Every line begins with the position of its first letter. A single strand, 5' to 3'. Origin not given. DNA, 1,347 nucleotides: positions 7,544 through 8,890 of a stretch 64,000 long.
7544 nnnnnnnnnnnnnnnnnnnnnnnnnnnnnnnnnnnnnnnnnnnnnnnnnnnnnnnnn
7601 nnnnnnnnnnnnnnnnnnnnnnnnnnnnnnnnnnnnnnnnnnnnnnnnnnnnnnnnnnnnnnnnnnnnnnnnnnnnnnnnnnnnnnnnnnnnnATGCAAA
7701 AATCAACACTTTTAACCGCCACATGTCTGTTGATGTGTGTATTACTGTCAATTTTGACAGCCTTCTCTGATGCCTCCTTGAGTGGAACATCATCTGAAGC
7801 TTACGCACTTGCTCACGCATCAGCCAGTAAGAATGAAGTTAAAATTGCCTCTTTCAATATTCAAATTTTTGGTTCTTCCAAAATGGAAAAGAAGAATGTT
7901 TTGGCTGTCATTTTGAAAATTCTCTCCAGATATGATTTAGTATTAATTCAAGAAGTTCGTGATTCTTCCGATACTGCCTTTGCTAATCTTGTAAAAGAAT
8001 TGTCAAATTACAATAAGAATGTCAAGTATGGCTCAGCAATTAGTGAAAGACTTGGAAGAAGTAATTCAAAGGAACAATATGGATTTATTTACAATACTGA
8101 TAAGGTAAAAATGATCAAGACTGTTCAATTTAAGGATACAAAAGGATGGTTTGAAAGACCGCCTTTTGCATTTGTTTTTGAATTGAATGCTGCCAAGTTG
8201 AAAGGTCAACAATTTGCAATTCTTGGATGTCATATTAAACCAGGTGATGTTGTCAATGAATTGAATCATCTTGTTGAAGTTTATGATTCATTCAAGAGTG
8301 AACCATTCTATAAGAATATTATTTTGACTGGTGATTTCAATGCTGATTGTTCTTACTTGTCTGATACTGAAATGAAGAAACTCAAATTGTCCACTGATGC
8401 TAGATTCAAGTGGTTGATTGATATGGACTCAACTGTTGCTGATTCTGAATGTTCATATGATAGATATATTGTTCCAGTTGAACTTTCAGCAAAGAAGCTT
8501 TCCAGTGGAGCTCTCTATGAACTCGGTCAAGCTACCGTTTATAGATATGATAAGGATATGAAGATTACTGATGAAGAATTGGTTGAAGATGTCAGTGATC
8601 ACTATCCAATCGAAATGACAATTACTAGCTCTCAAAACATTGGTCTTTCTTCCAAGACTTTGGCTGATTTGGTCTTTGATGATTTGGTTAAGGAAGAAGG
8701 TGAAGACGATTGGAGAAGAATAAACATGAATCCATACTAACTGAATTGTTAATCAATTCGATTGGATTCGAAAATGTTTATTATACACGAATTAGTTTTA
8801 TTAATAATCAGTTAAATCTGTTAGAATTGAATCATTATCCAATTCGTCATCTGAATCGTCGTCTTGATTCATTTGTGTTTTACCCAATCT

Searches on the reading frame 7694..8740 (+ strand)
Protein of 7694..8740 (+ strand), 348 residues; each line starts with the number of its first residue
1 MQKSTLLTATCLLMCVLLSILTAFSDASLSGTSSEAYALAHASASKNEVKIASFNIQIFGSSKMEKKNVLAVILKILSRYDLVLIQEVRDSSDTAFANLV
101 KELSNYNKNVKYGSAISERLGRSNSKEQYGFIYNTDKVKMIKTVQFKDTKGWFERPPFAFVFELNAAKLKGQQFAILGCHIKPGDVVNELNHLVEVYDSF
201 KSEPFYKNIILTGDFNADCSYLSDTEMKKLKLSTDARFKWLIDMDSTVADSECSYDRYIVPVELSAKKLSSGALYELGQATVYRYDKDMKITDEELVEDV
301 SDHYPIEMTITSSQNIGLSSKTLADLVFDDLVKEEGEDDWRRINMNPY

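Call 3: search_protein_families(library=pfam, proteins=[window:7694-8740:+], max_evalue=1)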
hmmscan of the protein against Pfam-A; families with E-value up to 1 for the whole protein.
window:7694-8740:+ (348 aa): 2 families
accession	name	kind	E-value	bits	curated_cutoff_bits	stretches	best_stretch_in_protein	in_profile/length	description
PF03372.29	Exo_endo_phos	-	7.7e-10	39.3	24.5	1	52-234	1-173/225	Endonuclease/Exonuclease/phosphatase family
PF16661.11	Lactamase_B_6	-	0.03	14.1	27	1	62-154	18-111/193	Metallo-beta-lactamase superfamily domain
